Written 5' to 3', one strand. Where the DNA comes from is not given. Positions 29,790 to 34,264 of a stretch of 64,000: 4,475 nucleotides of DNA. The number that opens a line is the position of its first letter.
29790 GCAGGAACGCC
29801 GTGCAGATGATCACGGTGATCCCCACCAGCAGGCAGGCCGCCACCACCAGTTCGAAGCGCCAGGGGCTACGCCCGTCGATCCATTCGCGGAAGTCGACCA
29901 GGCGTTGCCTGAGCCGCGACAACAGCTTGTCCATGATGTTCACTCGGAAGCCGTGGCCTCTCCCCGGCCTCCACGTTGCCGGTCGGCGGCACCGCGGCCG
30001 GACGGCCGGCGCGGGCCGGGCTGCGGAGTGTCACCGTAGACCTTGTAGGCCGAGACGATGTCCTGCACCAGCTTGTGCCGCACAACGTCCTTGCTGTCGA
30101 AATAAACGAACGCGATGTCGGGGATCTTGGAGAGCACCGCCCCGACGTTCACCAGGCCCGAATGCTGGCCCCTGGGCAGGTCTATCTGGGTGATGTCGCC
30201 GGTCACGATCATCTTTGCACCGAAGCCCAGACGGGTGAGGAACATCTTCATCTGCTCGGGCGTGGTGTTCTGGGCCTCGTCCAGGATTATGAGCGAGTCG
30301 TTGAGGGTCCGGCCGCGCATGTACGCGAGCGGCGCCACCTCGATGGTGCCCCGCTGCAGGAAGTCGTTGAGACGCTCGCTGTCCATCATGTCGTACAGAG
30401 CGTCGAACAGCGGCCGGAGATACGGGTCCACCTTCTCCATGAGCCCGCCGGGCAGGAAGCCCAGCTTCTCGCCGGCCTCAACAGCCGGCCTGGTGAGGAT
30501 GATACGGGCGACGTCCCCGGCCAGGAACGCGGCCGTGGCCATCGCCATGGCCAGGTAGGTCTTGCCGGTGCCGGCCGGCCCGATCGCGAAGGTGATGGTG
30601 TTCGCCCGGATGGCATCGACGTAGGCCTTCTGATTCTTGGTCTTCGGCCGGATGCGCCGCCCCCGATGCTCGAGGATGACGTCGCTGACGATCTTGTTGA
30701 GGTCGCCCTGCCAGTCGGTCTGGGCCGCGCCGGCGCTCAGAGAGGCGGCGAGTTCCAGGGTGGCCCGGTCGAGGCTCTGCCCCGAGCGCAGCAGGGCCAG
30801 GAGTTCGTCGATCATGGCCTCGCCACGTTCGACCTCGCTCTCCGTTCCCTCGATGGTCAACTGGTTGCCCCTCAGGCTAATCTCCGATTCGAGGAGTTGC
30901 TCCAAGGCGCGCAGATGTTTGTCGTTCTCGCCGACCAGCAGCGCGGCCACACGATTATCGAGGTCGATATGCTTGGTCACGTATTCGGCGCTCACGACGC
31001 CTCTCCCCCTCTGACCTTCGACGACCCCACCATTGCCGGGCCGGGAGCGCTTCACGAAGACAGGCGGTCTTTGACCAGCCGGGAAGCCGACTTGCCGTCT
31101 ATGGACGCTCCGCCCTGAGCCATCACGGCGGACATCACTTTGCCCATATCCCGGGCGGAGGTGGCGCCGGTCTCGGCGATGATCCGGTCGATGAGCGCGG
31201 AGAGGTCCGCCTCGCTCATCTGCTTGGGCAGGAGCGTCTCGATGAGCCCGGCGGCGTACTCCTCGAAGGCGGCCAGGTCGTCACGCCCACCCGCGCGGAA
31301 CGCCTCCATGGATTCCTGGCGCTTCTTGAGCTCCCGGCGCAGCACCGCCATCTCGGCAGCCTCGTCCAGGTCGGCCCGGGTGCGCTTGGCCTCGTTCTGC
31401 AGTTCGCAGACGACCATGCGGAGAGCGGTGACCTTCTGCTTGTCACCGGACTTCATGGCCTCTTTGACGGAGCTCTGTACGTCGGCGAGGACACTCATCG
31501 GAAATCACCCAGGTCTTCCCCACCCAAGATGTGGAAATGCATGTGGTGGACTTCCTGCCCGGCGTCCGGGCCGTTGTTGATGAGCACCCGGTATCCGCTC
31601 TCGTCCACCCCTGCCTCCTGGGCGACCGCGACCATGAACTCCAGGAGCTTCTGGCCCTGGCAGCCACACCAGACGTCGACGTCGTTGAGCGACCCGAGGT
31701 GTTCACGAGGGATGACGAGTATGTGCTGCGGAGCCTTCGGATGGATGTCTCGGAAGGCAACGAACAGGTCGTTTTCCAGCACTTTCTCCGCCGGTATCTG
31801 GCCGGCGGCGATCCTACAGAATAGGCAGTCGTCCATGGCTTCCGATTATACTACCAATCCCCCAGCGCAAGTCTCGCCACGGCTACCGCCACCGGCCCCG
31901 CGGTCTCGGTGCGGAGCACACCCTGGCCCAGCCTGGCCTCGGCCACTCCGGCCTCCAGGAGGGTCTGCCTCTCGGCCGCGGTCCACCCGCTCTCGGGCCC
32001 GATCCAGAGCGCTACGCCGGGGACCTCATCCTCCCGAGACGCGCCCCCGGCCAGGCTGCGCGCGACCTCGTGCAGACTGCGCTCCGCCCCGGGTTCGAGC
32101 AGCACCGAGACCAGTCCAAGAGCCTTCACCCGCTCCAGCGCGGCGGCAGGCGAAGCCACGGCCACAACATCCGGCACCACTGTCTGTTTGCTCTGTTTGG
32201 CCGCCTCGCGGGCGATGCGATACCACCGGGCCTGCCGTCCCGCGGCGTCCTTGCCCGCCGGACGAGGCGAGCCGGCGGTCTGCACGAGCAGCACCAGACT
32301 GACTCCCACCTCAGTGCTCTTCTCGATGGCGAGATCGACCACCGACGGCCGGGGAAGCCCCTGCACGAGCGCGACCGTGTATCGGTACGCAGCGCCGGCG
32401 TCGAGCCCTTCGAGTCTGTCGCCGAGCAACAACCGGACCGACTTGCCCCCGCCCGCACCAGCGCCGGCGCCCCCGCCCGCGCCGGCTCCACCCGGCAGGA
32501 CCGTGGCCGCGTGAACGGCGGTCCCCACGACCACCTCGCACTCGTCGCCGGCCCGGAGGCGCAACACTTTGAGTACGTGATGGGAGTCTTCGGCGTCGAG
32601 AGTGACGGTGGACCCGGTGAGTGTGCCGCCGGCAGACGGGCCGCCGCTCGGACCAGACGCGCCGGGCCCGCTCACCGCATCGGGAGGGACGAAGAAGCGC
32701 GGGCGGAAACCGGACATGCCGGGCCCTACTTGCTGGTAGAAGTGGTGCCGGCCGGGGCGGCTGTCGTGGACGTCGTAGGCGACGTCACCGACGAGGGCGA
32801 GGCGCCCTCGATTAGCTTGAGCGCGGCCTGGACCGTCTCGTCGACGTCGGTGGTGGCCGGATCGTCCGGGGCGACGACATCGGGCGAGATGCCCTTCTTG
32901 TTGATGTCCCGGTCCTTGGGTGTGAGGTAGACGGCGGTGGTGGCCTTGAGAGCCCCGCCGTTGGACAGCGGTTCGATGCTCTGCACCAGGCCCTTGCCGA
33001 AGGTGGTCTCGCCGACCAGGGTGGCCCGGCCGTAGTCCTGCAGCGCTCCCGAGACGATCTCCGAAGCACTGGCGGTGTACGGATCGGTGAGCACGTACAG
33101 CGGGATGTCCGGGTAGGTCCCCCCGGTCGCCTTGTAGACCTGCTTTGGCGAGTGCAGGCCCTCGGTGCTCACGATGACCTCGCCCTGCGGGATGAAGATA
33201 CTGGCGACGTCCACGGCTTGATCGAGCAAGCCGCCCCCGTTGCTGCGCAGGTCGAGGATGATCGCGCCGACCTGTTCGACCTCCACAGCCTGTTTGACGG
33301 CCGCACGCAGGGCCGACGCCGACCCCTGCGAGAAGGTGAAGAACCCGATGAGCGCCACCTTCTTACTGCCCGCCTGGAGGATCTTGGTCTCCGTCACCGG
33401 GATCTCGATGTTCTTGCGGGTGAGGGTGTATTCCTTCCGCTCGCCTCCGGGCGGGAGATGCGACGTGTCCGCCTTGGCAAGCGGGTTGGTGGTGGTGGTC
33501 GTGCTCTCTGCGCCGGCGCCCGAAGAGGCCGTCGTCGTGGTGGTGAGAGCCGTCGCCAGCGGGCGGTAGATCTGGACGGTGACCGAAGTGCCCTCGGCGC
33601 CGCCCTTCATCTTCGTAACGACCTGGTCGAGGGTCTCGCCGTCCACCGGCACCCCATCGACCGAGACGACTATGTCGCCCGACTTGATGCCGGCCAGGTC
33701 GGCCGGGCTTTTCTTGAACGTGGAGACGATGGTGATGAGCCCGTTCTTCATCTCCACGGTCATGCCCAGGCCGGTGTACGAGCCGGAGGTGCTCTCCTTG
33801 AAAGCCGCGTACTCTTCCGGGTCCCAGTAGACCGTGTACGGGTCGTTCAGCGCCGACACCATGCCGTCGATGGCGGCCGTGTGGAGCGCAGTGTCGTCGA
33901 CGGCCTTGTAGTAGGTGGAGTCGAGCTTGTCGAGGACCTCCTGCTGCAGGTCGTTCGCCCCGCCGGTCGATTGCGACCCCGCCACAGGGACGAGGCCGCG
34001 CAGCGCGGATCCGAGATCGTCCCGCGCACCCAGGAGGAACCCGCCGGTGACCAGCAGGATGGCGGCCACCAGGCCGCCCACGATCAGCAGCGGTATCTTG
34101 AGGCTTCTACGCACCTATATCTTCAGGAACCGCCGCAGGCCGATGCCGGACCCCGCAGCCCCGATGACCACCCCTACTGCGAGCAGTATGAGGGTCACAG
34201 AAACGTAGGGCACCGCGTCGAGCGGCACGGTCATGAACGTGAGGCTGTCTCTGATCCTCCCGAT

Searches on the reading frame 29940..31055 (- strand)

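Call 20: search_protein_families(library=pfam, proteins=[window:29940-31055:-], max_evalue=0.001)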
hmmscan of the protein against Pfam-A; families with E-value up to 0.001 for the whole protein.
window:29940-31055:- (371 aa): 5 families
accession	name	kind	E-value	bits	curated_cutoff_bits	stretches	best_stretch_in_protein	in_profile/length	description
PF02562.22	PhoH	-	4.4e-95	317.4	27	1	135-338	2-205/205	PhoH-like protein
PF13604.12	AAA_30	-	1.9e-08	34.7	27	1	140-291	4-128/191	AAA domain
PF13245.12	AAA_19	-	2.4e-07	31.4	25.1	1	142-291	1-129/134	AAA domain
PF13401.12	AAA_22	-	0.00014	22.6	27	0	152-277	5-109/130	AAA domain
PF01695.23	IstB_IS21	-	0.00025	21.1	24.1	1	149-182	89-122/238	IstB-like ATP binding protein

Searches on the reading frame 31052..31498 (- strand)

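Call 20: search_protein_families(library=pfam, proteins=[window:31052-31498:-], max_evalue=0.001)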
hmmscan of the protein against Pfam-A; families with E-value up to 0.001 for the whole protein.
window:31052-31498:- (148 aa): 1 family
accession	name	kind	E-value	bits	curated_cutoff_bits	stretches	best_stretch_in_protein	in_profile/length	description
PF09424.15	YqeY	-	2.7e-40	138.2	27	1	7-146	4-143/143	Yqey-like protein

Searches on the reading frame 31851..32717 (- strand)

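Call 20: search_protein_families(library=pfam, proteins=[window:31851-32717:-], max_evalue=0.001)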
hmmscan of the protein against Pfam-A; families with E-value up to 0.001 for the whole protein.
window:31851-32717:- (288 aa): 2 families
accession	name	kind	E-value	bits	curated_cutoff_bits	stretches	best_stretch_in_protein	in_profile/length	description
PF04452.19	Methyltrans_RNA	-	3.5e-34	118.2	23.9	1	114-280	6-163/165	RNA methyltransferase domain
PF20260.4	PUA_4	-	2.2e-06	28.1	23.9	1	40-65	1-26/48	RNA methyltransferase PUA domain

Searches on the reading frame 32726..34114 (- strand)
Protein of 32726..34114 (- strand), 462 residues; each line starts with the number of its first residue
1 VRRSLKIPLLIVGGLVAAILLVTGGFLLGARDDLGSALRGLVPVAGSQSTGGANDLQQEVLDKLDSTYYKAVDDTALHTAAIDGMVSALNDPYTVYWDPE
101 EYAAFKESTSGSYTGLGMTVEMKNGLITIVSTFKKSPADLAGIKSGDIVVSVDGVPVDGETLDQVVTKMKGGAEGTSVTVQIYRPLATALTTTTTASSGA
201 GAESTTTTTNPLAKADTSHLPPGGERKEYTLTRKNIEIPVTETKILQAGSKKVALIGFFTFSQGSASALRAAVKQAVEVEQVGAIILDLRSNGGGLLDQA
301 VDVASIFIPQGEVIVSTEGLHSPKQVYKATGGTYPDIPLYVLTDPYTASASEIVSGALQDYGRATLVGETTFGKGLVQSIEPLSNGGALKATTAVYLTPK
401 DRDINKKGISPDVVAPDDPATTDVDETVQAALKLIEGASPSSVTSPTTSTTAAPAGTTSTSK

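Call 20: search_protein_families(library=pfam, proteins=[window:32726-34114:-], max_evalue=0.001)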
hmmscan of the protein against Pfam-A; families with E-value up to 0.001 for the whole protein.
window:32726-34114:- (462 aa): 5 families
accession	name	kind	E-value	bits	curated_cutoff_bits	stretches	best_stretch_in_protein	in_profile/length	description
PF03572.23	Peptidase_S41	-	3.8e-48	163.6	24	1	252-414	1-164/165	Peptidase family S41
PF13180.12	PDZ_2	-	3e-12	47.1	27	1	115-188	2-73/80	PDZ domain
PF17820.7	PDZ_6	-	8.7e-12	45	27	1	134-184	7-54/54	PDZ domain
PF22694.1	CtpB_N-like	-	1.1e-09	39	27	1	60-100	44-84/85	Activating protease CtpB N-terminal domain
PF00595.29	PDZ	-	1.2e-07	32.5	23.2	1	114-182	10-80/81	PDZ domain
